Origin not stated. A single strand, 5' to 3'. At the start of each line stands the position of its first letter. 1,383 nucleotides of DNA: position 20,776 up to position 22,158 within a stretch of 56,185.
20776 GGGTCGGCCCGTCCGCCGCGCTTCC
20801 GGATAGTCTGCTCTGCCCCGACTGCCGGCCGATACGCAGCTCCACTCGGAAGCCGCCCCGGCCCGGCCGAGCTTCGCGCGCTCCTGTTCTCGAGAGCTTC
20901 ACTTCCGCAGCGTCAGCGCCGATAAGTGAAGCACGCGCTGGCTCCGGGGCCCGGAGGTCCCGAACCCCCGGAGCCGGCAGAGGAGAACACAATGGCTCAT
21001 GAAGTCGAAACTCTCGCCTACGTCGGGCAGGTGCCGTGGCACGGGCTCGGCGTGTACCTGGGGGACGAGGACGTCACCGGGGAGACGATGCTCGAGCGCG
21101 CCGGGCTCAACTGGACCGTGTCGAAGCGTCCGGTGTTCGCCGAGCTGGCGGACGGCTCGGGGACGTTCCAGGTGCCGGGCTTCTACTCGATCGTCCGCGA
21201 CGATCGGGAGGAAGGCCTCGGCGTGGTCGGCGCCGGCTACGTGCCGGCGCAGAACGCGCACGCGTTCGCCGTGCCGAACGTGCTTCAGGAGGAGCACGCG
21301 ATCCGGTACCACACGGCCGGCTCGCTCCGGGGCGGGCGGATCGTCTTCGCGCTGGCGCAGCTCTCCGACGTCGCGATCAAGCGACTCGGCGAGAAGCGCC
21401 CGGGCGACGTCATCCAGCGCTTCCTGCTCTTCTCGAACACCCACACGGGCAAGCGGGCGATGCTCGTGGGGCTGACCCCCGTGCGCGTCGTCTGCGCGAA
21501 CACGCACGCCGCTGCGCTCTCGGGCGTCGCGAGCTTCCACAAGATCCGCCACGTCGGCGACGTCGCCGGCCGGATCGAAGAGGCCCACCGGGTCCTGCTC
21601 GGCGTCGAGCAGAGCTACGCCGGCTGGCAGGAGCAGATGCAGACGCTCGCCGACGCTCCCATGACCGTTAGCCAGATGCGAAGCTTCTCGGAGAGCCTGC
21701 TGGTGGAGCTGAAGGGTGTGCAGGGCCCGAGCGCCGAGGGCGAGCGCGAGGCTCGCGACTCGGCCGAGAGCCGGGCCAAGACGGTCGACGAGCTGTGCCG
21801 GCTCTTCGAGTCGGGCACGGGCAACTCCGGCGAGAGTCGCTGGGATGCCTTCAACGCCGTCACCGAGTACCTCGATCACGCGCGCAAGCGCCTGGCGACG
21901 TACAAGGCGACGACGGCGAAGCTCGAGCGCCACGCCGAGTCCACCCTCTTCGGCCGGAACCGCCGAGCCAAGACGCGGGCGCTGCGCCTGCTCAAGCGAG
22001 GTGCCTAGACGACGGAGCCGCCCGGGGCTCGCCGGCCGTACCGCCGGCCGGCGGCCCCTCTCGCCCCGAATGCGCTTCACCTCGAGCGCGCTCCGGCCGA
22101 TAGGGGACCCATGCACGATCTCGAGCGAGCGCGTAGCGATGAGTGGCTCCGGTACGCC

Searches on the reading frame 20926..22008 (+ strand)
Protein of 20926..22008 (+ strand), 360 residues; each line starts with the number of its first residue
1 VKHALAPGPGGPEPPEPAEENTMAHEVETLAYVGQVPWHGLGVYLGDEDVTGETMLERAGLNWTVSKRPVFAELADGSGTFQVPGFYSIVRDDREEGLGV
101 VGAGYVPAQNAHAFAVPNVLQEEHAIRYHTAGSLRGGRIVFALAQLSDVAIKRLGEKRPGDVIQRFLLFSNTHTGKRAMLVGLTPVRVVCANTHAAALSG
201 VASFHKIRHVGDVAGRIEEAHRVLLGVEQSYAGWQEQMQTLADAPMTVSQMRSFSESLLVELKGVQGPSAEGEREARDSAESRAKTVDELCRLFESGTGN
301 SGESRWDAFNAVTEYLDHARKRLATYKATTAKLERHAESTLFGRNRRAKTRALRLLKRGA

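Call 10: search_protein_families(library=pfam, proteins=[window:20926-22008:+])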
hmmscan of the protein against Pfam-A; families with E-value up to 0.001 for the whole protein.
window:20926-22008:+ (360 aa): 1 family
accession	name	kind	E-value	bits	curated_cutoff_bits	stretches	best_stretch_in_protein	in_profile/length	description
PF06067.16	DUF932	-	1.1e-38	133.8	23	1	98-331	2-212/227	Domain of unknown function (DUF932)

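Call 18: find_related_loci(query=window:20926-22008:+, collection=viral_contigs, flank=10000)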
Query window:20926-22008:+ (360 aa) in viral_contigs; peptide patterns used: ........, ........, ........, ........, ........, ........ (x = any residue, [..] = any of these).
62 stretches matched a pattern; 55 encode a relative of the query (tblastn E <= 1e-3); 55 distinct loci.
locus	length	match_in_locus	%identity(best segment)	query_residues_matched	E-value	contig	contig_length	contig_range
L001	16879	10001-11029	40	6-356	5e-66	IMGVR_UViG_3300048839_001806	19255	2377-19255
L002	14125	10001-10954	37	26-356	9e-50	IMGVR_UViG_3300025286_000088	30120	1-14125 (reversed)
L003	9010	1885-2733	34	26-320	1e-44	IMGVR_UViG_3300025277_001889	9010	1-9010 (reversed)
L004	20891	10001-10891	35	23-324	3e-43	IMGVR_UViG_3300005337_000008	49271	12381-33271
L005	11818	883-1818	30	36-356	8e-38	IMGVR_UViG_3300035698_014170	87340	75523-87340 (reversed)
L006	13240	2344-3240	27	11-320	2e-34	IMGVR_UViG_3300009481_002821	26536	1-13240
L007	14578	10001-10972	30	14-356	1e-31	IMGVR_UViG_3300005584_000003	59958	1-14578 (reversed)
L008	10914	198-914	35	98-356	3e-29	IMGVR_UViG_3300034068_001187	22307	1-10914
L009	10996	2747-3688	31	23-356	5e-29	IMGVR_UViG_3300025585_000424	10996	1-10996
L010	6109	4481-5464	30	10-356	4e-29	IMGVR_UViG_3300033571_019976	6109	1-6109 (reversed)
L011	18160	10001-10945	32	23-356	4e-29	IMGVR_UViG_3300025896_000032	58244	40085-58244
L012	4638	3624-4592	30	13-356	3e-29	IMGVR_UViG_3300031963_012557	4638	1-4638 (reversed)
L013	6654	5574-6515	30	22-356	7e-29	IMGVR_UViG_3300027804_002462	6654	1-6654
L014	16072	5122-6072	31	19-356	7e-29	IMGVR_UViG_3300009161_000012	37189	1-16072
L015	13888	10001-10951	31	19-356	1e-28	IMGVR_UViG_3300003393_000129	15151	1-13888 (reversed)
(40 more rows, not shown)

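Call 22: find_encoding_contigs(protein=window:20926-22008:+, flank=10000, max_places=10)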
Protein window:20926-22008:+ (360 aa): no gene with exactly this product is on record in the collection.

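Call 47: find_homologous_proteins(query=window:20992-22008:+, max_evalue=1e-40)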
Query window:20992-22008:+ (338 aa): 268 proteins with E <= 1e-40 among 8000 candidates; the best 120 are listed.
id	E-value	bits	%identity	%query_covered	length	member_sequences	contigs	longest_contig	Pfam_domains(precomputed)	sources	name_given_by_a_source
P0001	4.3e-207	705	95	100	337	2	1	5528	PF06067.17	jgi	jgi:phage/plasmid-like protein (TIGR03299 family)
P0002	4.3e-69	252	44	99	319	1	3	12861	PF06067.17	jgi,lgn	-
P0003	4.2e-68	248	44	99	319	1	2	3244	PF06067.17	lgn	-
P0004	6.6e-68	248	43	98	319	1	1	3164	PF06067.17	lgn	-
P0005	5.3e-67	245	43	97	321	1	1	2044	PF06067.17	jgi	jgi:phage/plasmid-like protein (TIGR03299 family)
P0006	2.2e-64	236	43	98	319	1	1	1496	PF06067.17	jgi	jgi:phage/plasmid-like protein (TIGR03299 family)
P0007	6.3e-59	218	40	96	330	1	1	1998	PF06067.17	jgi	-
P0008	7.9e-59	218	40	99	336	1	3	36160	PF06067.17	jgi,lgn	jgi:phage/plasmid-like protein (TIGR03299 family)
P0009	2.2e-58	216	41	99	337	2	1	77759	PF06067.17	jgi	-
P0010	2.4e-58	216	40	99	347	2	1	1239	PF06067.17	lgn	-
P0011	1.3e-56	211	42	86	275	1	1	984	PF06067.17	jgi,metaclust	metaclust:\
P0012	1.5e-56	210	45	86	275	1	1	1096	PF06067.17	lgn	-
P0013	3.2e-54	203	40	98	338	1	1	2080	PF06067.17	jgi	-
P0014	5.6e-54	202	40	99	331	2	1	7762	PF06067.17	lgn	-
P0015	1.5e-52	197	38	99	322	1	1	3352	PF06067.17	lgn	-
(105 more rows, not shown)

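Call 48: find_encoding_contigs(protein=P0001, flank=10000, max_places=5)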
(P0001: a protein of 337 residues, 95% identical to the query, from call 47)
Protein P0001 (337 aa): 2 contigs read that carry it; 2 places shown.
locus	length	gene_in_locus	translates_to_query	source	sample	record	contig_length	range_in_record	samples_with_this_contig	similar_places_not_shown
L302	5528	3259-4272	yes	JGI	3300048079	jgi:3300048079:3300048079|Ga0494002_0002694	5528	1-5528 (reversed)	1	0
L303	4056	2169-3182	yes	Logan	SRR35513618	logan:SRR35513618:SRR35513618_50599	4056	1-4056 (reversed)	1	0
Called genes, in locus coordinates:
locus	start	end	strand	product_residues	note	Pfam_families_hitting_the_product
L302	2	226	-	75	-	?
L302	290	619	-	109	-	-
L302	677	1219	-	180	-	-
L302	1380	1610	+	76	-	-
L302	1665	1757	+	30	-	-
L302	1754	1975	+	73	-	-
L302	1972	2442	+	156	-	-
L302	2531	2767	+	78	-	-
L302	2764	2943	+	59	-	-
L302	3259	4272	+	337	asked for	PF06067:DUF932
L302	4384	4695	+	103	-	-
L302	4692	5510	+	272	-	-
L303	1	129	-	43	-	?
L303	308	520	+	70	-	-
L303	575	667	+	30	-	-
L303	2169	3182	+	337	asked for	PF06067:DUF932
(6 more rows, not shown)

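Call 49: find_encoding_contigs(protein=P0002, flank=10000, max_places=5)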
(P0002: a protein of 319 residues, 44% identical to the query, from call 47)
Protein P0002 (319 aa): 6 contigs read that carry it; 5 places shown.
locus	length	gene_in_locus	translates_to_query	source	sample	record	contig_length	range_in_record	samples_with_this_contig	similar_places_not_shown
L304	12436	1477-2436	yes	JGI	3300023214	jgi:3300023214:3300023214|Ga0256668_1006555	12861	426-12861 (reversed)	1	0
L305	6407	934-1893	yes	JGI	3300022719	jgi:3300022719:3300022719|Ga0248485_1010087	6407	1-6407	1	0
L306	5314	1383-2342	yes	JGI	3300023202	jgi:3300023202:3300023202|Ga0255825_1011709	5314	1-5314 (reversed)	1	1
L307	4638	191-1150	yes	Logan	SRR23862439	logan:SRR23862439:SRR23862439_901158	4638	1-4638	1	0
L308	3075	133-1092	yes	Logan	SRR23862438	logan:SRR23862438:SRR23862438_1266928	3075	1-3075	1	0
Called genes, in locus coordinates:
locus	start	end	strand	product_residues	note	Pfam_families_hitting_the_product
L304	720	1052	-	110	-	-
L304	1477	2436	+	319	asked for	PF06067:DUF932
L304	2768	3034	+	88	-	-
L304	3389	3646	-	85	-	-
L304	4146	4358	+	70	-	-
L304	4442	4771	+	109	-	PF26991:DUF8317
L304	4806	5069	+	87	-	-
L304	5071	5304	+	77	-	-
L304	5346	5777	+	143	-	-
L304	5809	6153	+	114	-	-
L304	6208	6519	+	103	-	-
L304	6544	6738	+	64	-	-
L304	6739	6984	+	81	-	-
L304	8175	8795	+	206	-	-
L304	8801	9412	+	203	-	-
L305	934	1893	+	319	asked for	PF06067:DUF932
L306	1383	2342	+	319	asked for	PF06067:DUF932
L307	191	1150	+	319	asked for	PF06067:DUF932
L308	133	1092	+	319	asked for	PF06067:DUF932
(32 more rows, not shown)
